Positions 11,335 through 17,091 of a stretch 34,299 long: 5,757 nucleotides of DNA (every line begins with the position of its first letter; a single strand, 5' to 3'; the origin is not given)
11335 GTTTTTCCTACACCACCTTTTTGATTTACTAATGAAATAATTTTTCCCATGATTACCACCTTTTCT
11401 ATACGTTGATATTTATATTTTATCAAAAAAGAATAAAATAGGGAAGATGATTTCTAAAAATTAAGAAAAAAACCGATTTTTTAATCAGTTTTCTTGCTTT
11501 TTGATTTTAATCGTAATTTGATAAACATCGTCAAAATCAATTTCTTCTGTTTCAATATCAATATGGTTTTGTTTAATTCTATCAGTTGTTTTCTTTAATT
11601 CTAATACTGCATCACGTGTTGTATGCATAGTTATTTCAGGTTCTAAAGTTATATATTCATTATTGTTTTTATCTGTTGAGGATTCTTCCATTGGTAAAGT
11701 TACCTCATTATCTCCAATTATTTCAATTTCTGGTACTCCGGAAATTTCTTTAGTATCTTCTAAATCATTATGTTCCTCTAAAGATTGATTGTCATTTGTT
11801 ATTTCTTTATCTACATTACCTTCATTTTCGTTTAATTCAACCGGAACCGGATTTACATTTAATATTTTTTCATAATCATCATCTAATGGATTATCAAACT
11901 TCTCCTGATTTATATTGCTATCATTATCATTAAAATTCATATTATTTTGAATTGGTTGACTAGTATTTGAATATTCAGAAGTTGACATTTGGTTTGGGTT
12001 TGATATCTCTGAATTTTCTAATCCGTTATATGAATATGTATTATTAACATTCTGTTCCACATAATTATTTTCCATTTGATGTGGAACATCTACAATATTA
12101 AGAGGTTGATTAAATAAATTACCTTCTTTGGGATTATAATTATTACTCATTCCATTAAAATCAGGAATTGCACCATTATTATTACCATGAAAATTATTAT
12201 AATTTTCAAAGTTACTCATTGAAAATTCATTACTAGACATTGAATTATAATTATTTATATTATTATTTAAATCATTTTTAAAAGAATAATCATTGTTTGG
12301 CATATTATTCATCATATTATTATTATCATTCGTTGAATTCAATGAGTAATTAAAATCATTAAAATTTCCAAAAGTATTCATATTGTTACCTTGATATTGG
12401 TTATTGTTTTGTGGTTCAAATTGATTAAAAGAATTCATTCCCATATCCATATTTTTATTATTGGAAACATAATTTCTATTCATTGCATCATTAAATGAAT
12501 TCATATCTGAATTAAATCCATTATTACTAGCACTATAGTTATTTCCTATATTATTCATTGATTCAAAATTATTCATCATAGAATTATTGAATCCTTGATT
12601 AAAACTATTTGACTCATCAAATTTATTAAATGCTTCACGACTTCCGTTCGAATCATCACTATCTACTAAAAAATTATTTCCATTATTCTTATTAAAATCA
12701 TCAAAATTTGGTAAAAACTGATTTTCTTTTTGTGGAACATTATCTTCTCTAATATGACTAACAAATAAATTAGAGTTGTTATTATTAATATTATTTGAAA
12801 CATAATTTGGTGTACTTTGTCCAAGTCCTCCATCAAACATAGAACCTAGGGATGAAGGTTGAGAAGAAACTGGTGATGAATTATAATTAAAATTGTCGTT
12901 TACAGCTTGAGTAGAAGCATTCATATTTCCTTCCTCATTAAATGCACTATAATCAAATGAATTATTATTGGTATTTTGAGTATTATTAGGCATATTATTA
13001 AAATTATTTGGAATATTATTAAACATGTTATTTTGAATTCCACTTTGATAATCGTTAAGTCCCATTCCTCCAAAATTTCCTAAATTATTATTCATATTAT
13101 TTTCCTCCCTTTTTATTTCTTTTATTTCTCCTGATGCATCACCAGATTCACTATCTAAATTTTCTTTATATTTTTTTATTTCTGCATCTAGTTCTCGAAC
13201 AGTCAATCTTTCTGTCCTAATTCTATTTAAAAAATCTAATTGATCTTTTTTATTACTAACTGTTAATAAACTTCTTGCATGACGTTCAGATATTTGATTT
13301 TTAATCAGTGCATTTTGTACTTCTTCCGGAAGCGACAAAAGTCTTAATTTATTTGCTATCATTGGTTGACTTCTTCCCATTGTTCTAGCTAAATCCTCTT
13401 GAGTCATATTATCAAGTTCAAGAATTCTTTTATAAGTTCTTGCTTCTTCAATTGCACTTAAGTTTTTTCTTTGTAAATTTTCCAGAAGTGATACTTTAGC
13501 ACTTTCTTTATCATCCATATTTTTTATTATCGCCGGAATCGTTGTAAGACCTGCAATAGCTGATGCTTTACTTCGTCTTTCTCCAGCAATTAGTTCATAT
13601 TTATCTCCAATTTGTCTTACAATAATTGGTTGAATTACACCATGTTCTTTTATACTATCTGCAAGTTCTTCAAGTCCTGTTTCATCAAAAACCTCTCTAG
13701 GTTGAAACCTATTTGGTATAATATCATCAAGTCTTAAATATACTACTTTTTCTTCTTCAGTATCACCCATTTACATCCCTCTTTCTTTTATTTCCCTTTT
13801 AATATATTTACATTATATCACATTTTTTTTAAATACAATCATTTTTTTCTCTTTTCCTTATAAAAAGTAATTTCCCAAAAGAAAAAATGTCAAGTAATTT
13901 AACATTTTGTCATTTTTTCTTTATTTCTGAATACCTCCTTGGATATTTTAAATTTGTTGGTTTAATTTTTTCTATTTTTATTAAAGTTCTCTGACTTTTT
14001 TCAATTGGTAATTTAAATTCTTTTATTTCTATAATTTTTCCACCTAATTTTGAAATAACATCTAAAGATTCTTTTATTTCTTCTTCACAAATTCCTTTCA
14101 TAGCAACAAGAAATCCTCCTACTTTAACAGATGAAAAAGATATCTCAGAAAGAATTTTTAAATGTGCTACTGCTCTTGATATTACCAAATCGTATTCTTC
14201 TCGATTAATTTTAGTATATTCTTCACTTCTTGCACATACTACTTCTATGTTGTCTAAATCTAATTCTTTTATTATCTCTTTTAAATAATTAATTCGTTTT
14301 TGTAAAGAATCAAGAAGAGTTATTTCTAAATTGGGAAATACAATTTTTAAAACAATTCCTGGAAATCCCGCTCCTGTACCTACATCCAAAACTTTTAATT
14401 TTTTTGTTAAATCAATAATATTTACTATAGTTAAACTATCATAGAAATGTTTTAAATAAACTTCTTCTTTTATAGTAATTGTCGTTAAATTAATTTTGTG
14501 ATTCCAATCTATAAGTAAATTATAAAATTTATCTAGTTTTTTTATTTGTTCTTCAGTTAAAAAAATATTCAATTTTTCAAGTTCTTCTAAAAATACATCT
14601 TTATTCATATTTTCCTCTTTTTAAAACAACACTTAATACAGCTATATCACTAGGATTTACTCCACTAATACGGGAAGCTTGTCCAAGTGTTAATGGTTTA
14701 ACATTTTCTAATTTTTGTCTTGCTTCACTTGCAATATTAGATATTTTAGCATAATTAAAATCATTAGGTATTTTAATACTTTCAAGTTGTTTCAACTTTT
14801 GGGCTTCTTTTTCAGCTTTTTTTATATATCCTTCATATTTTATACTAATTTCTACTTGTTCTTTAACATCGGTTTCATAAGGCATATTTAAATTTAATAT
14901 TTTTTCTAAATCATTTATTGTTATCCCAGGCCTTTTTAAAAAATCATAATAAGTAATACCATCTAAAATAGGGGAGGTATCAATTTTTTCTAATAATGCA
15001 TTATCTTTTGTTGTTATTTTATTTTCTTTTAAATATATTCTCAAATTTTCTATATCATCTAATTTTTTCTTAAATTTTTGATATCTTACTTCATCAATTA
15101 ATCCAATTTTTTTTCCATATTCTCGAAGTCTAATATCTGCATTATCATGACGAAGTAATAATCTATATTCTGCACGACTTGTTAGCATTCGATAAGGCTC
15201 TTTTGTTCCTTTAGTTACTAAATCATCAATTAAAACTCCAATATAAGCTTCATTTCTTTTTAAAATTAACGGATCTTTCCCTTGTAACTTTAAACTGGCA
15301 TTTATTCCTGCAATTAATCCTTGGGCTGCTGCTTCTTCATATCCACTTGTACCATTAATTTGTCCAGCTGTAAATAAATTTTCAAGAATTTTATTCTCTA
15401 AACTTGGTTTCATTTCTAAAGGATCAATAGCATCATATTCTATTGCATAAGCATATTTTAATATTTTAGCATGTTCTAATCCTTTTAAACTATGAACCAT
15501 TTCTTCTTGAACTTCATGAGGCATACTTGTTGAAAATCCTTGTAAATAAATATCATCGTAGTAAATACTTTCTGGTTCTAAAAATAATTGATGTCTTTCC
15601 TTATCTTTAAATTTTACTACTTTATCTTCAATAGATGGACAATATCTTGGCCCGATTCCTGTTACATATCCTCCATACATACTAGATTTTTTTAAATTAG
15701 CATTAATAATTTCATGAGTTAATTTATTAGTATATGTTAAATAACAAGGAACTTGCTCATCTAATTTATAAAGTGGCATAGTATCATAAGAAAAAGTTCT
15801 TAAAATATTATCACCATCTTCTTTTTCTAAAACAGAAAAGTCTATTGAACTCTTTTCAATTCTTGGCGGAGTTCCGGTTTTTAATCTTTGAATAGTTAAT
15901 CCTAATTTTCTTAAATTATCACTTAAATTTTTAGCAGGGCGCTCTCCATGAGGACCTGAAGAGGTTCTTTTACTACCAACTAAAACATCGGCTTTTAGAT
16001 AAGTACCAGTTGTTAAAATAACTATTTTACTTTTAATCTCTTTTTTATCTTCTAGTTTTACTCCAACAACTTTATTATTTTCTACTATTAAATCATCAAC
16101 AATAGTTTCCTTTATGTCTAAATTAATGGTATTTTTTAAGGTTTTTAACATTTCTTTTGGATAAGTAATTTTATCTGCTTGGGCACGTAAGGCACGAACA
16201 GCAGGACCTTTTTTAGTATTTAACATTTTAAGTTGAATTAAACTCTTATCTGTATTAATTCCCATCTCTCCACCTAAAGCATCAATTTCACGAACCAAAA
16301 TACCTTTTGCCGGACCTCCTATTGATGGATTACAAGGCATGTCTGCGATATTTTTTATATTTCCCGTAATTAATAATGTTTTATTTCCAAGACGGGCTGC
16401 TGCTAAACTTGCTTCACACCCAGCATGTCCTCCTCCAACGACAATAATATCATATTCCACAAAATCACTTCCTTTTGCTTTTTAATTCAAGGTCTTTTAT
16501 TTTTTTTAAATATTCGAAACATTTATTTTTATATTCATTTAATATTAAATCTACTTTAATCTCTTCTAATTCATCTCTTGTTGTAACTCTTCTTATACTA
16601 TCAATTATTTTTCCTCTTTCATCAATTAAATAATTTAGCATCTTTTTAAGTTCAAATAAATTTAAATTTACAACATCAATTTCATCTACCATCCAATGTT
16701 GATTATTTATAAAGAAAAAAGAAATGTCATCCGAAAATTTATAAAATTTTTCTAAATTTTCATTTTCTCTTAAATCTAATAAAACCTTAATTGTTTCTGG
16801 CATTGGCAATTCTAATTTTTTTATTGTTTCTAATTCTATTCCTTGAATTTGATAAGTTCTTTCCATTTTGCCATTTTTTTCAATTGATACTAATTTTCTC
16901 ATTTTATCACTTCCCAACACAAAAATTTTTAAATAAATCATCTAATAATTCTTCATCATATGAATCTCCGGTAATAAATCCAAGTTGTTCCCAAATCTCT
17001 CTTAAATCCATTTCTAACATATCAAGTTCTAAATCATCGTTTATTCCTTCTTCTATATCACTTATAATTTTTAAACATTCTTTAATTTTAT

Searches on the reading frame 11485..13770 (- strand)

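Call 74: search_protein_families(library=pfam, proteins=[window:11485-13770:-], max_evalue=0.00001)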
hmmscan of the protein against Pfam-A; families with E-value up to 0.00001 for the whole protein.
window:11485-13770:- (761 aa): 2 families
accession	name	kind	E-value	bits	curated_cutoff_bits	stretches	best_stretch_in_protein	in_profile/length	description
PF02195.25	ParB_N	-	3.3e-32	110.8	26.3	1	8-100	2-95/95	ParB N-terminal domain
PF17762.8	HTH_ParB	-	8.6e-31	106.6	22.6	1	102-202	1-101/102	ParB HTH domain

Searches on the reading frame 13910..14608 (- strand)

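Call 74: search_protein_families(library=pfam, proteins=[window:13910-14608:-], max_evalue=0.00001)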
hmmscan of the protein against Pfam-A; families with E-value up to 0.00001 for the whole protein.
window:13910-14608:- (232 aa): 4 families
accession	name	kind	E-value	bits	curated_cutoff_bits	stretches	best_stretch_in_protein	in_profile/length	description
PF02527.21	GidB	-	2.9e-51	173.8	27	1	21-200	1-178/184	rRNA small subunit methyltransferase G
PF13847.12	Methyltransf_31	-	1.6e-10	41.3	27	1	68-150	2-86/145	Methyltransferase domain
PF05175.20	MTS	-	3e-07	30.7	23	1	61-144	23-104/170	Methyltransferase small domain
PF13649.12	Methyltransf_25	-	7e-07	30.3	27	1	73-150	1-77/97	Methyltransferase domain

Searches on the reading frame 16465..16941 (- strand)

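Call 3: search_protein_families(library=pfam, proteins=[window:16465-16941:-], max_evalue=0.1)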
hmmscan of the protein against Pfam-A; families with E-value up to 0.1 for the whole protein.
window:16465-16941:- (158 aa): 1 family
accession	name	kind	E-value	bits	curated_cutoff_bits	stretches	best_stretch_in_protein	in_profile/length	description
PF09634.15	DUF2025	-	0.02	15.3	25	1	74-130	45-101/105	Protein of unknown function (DUF2025)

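Call 4: search_protein_families(library=padloc, proteins=[window:16465-16941:-], max_evalue=0.1)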
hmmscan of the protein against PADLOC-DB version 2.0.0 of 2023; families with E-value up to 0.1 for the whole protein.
window:16465-16941:- (158 aa): 1 family
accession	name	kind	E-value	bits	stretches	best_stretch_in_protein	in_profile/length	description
PDLC00270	PtuA1|PtuA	-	0.00017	18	1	28-109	17-103/627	AAA ATPase domain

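Call 5: search_protein_families(library=ncbifam, proteins=[window:16465-16941:-], max_evalue=0.1)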
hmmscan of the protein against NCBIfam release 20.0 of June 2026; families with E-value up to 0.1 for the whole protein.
window:16465-16941:- (158 aa): 0 families

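Call 60: search_protein_families(library=phrogs, proteins=[window:16465-16941:-], max_evalue=0.01)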
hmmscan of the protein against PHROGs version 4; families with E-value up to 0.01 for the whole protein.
window:16465-16941:- (158 aa): 0 families
